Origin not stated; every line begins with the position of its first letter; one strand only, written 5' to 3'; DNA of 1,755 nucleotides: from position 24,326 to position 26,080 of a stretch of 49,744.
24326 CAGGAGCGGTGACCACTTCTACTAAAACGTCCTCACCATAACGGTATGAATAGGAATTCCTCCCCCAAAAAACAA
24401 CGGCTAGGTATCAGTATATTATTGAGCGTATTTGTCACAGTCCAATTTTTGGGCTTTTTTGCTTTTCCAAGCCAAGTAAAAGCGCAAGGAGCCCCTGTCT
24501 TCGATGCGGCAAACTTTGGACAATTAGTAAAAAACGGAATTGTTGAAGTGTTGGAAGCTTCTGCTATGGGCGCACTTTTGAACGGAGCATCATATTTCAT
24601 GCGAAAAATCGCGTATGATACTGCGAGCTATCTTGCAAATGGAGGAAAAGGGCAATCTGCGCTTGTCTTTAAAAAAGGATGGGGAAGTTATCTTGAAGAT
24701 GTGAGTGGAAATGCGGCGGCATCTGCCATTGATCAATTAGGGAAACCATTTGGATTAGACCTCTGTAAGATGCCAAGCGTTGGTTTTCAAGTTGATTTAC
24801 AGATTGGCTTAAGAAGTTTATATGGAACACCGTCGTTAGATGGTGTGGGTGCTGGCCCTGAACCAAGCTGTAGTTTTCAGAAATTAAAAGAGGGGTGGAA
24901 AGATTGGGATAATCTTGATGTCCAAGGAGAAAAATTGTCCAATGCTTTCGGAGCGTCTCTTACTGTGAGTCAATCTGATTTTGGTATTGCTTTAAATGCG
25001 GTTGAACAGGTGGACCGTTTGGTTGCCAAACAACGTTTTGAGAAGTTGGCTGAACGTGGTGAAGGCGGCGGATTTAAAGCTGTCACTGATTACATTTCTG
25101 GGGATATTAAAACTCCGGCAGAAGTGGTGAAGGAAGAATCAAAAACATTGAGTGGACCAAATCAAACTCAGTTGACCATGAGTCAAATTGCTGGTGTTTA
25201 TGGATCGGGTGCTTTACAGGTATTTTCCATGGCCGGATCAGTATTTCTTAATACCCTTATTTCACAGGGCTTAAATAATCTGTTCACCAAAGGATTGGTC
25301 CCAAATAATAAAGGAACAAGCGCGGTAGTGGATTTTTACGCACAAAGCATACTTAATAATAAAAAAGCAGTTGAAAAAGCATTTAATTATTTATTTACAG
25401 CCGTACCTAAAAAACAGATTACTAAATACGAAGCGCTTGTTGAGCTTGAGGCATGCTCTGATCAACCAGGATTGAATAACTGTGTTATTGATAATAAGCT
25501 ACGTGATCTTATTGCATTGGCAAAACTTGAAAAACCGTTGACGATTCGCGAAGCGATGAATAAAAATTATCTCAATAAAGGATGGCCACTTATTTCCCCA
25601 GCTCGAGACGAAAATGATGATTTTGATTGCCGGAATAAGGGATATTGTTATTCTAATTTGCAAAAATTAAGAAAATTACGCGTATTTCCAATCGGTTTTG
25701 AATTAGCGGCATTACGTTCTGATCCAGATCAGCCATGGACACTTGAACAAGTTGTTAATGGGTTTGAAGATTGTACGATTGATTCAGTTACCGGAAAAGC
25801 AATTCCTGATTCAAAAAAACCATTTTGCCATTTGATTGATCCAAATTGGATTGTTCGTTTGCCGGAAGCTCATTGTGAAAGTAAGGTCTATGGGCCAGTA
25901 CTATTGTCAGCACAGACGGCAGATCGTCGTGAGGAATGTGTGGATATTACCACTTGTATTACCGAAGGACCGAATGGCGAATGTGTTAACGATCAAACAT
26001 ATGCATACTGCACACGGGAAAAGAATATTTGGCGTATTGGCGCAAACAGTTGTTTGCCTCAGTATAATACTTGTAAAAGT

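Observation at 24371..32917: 2,848-aa protein with about 100 cysteines, a TrbJ/VirB5-like N-terminus and an embedded jelly-roll domain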

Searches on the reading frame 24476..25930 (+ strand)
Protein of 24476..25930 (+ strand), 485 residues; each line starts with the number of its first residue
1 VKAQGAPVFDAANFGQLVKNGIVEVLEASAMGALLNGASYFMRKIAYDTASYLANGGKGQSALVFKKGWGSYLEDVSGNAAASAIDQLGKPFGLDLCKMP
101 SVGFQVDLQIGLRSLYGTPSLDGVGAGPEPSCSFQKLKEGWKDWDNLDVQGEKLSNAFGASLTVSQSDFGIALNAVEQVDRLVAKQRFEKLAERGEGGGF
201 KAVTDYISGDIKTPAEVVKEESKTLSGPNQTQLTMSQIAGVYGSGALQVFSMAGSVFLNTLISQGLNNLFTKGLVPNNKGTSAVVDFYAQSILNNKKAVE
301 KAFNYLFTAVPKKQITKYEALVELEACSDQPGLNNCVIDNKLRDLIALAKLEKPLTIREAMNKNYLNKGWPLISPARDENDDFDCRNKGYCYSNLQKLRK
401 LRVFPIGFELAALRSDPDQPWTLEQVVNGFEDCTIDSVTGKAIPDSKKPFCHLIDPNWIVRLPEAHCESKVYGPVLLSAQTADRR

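Call 30: search_solved_structures(query=A2, max_evalue=5)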
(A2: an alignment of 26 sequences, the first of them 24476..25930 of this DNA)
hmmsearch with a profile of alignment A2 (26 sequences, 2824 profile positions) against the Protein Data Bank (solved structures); distinct sequences matched with E-value up to 5: 2.
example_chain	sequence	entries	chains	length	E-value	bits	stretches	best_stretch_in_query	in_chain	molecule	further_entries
3jxs_A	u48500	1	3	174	0.3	11.2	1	1076-1181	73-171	Xylanase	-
1k42_A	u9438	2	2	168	1.1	9.3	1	1076-1173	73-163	Xylanase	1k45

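Call 36: predict_structure(alignment_id=A2)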
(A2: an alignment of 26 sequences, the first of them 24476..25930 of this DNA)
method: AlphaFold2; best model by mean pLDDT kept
length: 485 residues; sequences in the alignment: 26
mean_pLDDT: 54.5   pTM: 0.37
mean pLDDT of the five models: 54.5, 52.9, 52.7, 50.9, 50.2
residues with pLDDT >= 90: 96; 70-90: 43; 50-70: 74; < 50: 272
segments of 3 or more residues with pLDDT < 50: 1-35, 37-39, 41-43, 56-63, 91-94, 98-130, 140-315
pLDDT, mean of each block of 10 residues (from residue 1): 25 31 41 46 51 47 51 59 55 47 31 27 31 47 42 34 29 35 47 37 33 36 36 29 29 30 32 32 32 38 36 53 74 74 92 95 95 89 84 91 94 92 96 93 90 95 71 61 57
secondary structure, 60 per line:
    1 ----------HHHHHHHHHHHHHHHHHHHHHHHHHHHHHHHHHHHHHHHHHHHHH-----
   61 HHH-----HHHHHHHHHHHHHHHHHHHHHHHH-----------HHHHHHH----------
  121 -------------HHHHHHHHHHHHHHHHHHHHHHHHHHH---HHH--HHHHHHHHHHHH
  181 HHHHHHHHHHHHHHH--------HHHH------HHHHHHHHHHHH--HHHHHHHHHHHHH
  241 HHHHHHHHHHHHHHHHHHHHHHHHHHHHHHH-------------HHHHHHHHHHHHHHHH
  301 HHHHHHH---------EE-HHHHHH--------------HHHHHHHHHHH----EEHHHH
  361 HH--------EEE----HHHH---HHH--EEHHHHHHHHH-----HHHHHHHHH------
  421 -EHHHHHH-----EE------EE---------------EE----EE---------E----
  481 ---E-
elements in order: H11-55 H69-92 H104-110 H134-160 H169-195 H204-207 H214-225 H228-271 H285-307 H320-325 H340-350 H357-362 E371-373 H378-381 H392-400 H406-414 H423-428
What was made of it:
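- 24533..25450 (+): Conserved, family-specific N-domain (aa ~55-360). Predicted all-helical, with 2 Cys. AlphaFold gives helices at pLDDT <50 (call 36).
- On VirB5/TrbJ (PF07996, TIGR02791/TIGR02780): AlphaFold gives long helices at pLDDT <50 (call 36).
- Checked: The AlphaFold model of aa 36-350 is all-helical, but pLDDT is below 50 (call 36).
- The N-domain is predicted helical, as VirB5 is (call 36).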

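Call 63: fold_search(model_id=the predicted structure, library=pdb)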
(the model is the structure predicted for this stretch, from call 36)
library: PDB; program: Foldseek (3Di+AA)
matches with E <= 10: 20; with E <= 0.001: 0
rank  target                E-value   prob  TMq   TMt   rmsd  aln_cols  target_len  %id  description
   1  2q1z_MODEL_1_A        2.9e+00  0.07  0.10  0.22  19.7       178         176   16  Crystal Structure of Rhodobacter sphaeroides SigE in complex with the anti-sigma ChrR (released 2007-09-18)
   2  2x3v_A                3.6e+00  0.07  0.11  0.16  31.1       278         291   12  Structure of The F-BAR Domain of Mouse Syndapin I (released 2010-04-07)
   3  2x3x_B                5.2e+00  0.04  0.12  0.18  30.0       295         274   12  structure of mouse syndapin I (crystal form 1) (released 2010-04-07)
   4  23as_0                5.8e+00  0.04  0.10  0.12  25.1       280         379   12  Structure of Arabidopsis SNX1 (Class l, 7-fold) (released 2026-03-18)
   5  2z2s_E                5.8e+00  0.02  0.08  0.15  20.4       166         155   11  Crystal Structure of Rhodobacter sphaeroides SigE in complex with the anti-sigma ChrR (released 2008-02-05)
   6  3syv_E                6.8e+00  0.03  0.11  0.18  27.8       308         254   12  Crystal structure of mPACSIN 3 F-BAR domain mutant (released 2012-05-16)
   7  3qe6_B                7.5e+00  0.04  0.12  0.19  30.2       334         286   10  Mouse PACSIN 3 F-BAR domain structure (released 2012-01-25)
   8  3q84_G                7.5e+00  0.03  0.12  0.18  32.1       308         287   11  Crystal structure of human PACSIN 1 F-BAR domain (released 2012-02-22)
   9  6z0f_A                7.5e+00  0.02  0.08  0.09  25.7       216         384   12  Crystal structure of the membrane pseudokinase YukC/EssB from Bacillus subtilis T7SS (released 2021-05-19)
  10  1i7y_B                7.9e+00  0.07  0.11  0.25   9.9       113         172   13  CRYSTAL STRUCTURE OF C-PHYCOCYANIN OF SYNECHOCOCCUS VULCANUS AT 2.5 ANGSTROMS. (released 2001-03-28)
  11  3q84_A                7.9e+00  0.02  0.10  0.16  31.7       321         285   13  Crystal structure of human PACSIN 1 F-BAR domain (released 2012-02-22)
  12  3lll_A                8.4e+00  0.03  0.12  0.18  32.5       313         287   11  Crystal structure of mouse pacsin2 F-BAR domain (released 2010-05-26)
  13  7abk                  8.4e+00  0.03  0.09  0.19  42.5       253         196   13  Helical structure of PspA (released 2021-08-04)
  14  6bbg_A                8.8e+00  0.02  0.07  0.17  20.0       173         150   11  The CRAC channel Orai in an unlatched-closed conformation (released 2018-09-12)
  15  3hah_B                9.3e+00  0.03  0.12  0.19  28.7       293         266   10  Crystal structure of human PACSIN1 F-BAR domain (C2 lattice) (released 2009-06-16)
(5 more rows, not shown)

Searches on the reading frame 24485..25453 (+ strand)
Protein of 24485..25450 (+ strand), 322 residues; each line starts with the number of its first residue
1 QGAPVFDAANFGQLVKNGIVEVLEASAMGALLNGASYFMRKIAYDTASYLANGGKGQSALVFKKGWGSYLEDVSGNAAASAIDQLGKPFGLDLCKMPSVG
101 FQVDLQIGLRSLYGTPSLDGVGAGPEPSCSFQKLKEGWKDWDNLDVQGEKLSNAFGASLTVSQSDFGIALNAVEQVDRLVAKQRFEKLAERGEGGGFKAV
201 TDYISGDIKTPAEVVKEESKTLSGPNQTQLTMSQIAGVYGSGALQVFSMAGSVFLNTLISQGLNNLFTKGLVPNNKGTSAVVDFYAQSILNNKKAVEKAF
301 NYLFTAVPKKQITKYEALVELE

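Call 10: search_protein_families(library=pfam, proteins=[window:24485-25450:+], max_evalue=10)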
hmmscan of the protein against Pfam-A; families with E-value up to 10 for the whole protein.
window:24485-25450:+ (322 aa): 1 family
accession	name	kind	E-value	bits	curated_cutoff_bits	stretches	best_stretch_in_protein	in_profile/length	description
PF03492.21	Methyltransf_7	-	0.13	11.8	29.8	1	246-302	194-250/335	SAM dependent carboxyl methyltransferase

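Call 11: search_protein_families(library=ncbifam, proteins=[window:24485-25450:+], max_evalue=10)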
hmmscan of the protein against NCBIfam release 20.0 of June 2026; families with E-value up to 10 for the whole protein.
window:24485-25450:+ (322 aa): 0 families

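Call 45: search_solved_structures(query=A4, max_evalue=10)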
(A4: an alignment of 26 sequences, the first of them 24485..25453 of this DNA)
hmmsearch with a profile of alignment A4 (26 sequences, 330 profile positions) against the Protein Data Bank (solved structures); distinct sequences matched with E-value up to 10: 1.
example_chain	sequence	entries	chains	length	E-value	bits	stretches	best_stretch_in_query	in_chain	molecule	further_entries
6k0k_A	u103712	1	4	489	1.1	11.3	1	160-250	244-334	Pyruvate kinase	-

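Call 46: search_protein_families(library=pfam, alignment_id=A4, max_evalue=10)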
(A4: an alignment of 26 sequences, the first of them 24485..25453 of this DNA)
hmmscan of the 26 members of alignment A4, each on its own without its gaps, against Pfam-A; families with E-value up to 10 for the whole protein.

A. member 1, window:24485-25453:+ (323 aa): 1 family
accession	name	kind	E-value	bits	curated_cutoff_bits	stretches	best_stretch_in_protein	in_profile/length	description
PF03492.21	Methyltransf_7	-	0.13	11.8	29.8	1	246-302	194-250/335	SAM dependent carboxyl methyltransferase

B. families by the number of members that match (of 26 scanned): 5 families
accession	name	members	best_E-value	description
PF12696.13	TraG-D_C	1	0.023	TraM recognition site of TraD and TraG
PF14520.12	HHH_5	1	0.04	Helix-hairpin-helix domain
PF08960.15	STIV_B116-like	1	0.065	STIV B116-like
PF03492.21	Methyltransf_7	1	0.13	SAM dependent carboxyl methyltransferase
PF23242.1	AAA_lid_TRIP13_C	1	0.14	TRIP13-like, AAA+ ATPase lid C-terminal domain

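Call 53: search_protein_representatives(alignment_id=A4)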
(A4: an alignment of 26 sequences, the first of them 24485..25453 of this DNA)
Query: 26 sequences, 330 profile positions. Proteins with E-value up to 0.001 (for the whole library): 1286; up to 1e-10: 1102; up to 1e-30: 456. The best 150 are listed.
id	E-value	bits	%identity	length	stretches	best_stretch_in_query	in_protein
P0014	8.8e-134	462.0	-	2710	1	5-330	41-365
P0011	1.0e-131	455.2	-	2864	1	15-329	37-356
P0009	3.0e-130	450.4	-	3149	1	2-330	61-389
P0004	9.3e-129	445.5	-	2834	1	16-330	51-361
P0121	1.9e-126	437.9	-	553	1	15-328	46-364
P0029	4.1e-126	436.8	-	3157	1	2-330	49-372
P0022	1.1e-125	435.4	-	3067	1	7-330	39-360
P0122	2.6e-125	434.2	-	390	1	3-330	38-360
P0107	6.3e-125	432.9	-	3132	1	6-329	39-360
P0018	4.8e-124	430.0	-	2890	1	13-325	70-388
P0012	5.6e-124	429.8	-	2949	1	2-330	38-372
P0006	7.8e-124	429.3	-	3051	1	4-330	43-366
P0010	9.8e-124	429.0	-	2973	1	2-330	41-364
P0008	1.7e-122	424.9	-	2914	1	4-330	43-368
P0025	5.6e-122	423.2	-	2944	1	11-330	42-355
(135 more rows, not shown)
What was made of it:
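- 24533..25450 (+): An HMM of this domain finds 1,286 clusters; the 150 best are all giants or truncated copies, with the domain always at aa ~35-370 (call 53).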
